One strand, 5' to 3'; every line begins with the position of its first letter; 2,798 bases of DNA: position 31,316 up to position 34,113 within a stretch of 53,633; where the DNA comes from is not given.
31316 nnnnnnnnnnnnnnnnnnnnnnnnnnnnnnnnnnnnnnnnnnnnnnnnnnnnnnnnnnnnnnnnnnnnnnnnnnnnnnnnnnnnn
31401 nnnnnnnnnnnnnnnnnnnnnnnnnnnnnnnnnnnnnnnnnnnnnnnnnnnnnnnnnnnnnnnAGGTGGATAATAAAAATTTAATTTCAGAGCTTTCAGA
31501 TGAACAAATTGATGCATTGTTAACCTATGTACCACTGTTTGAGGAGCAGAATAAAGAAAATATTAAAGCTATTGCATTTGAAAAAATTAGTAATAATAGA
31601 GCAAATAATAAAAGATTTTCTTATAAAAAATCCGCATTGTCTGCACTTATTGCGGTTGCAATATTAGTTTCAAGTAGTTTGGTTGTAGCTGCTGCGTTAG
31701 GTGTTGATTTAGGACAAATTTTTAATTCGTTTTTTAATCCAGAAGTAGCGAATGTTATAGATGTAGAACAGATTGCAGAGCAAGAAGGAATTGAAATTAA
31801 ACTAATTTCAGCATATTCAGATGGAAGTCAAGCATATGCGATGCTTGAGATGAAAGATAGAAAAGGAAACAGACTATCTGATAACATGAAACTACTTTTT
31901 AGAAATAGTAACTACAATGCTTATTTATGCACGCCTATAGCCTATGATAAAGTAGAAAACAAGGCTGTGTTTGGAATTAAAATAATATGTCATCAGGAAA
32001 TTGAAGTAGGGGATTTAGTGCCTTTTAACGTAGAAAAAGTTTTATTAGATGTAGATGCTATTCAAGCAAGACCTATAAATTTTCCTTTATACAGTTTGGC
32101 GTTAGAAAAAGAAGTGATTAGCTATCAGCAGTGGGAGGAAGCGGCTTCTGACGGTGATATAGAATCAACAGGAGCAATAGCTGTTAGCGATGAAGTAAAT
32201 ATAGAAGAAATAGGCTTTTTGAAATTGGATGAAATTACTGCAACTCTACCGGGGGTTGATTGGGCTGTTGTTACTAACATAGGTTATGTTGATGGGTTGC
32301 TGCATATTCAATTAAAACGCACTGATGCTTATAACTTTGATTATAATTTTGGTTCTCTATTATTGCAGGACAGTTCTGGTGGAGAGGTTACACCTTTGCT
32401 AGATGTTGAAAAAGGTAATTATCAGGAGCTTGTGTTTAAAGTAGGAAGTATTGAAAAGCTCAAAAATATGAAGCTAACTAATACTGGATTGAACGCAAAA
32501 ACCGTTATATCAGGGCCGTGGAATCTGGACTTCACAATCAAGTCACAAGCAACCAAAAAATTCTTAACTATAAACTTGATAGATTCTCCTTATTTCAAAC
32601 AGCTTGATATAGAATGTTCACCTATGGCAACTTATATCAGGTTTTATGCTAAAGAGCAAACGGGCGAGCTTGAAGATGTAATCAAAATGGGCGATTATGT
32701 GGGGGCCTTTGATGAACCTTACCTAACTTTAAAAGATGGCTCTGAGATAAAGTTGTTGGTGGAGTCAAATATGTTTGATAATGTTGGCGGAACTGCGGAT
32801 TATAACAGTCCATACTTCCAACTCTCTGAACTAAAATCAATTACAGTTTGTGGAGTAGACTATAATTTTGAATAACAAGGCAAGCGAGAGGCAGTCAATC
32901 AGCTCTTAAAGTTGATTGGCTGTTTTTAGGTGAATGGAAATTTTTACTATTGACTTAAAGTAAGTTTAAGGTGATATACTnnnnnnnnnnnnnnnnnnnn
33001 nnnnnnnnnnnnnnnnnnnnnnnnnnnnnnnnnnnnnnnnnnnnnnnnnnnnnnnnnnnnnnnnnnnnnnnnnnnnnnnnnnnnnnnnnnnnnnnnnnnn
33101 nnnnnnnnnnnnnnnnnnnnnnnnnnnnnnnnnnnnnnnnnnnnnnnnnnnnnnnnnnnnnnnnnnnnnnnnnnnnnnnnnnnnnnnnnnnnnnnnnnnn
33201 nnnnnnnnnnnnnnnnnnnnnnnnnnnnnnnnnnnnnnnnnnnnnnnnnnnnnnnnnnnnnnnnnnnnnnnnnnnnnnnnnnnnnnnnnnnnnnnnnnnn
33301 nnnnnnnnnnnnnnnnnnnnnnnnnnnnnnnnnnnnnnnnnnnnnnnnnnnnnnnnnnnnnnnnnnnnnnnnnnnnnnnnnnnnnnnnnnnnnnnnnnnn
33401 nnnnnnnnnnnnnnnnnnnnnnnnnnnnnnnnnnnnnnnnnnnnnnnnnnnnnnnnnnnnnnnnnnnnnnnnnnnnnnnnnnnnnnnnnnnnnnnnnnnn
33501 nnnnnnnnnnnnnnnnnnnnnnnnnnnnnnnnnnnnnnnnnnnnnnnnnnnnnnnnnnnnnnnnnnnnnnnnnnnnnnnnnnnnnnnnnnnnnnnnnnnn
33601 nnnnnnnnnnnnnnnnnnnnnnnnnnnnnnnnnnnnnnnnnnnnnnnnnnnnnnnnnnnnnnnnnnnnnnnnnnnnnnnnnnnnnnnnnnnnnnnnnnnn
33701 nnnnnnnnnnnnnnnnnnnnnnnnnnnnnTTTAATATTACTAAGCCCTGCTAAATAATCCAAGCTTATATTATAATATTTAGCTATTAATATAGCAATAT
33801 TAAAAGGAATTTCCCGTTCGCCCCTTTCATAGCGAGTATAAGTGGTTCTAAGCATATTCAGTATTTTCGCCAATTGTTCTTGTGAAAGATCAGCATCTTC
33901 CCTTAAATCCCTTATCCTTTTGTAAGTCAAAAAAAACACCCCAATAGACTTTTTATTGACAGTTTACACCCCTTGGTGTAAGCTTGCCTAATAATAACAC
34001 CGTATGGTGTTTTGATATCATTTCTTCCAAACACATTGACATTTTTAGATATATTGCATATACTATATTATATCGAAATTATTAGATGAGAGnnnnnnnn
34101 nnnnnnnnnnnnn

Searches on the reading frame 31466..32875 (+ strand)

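Call 8: search_protein_families(library=pfam, proteins=[window:31466-32875:+], max_evalue=0.001)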
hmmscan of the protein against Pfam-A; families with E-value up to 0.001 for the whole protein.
window:31466-32875:+ (469 aa): 1 family
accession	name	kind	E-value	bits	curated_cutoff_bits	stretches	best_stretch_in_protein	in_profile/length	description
PF13786.12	DUF4179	-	0.00063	20.6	30.1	0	49-130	2-93/94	Domain of unknown function (DUF4179)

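Call 89: search_protein_families(library=padloc, proteins=[window:31466-32875:+], max_evalue=0.001)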
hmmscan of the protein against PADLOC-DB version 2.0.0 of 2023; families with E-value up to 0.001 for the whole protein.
window:31466-32875:+ (469 aa): 0 families

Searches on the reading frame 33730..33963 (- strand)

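Call 93: search_protein_families(library=pfam, proteins=[window:33730-33963:-], max_evalue=0.01)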
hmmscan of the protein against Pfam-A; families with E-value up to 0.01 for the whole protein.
window:33730-33963:- (78 aa): 8 families
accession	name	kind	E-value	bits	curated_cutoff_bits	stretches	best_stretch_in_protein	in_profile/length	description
PF01381.28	HTH_3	-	7.6e-16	58.3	23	1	17-71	1-55/55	Helix-turn-helix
PF13560.12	HTH_31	-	1.1e-09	38.9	27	1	16-67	5-57/64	Helix-turn-helix domain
PF12844.13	HTH_19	-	5.4e-08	33.1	30.2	1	14-72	1-59/64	Helix-turn-helix domain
PF20432.4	Xre-like-HTH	-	0.00031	21.4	25.8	1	18-50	16-47/63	Antitoxin Xre-like helix-turn-helix domain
PF07022.19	Phage_CI_repr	-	0.00069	20.3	22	1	27-73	14-59/65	Bacteriophage CI repressor helix-turn-helix domain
PF13443.12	HTH_26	-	0.0031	18.2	22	1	16-68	1-54/63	Cro/C1-type HTH DNA-binding domain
PF15731.11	MqsA_antitoxin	-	0.0044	17.6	30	1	13-59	70-116/131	Antitoxin component of bacterial toxin-antitoxin system, MqsA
PF13744.12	HTH_37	-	0.0093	16.2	27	0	15-48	21-54/80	Helix-turn-helix domain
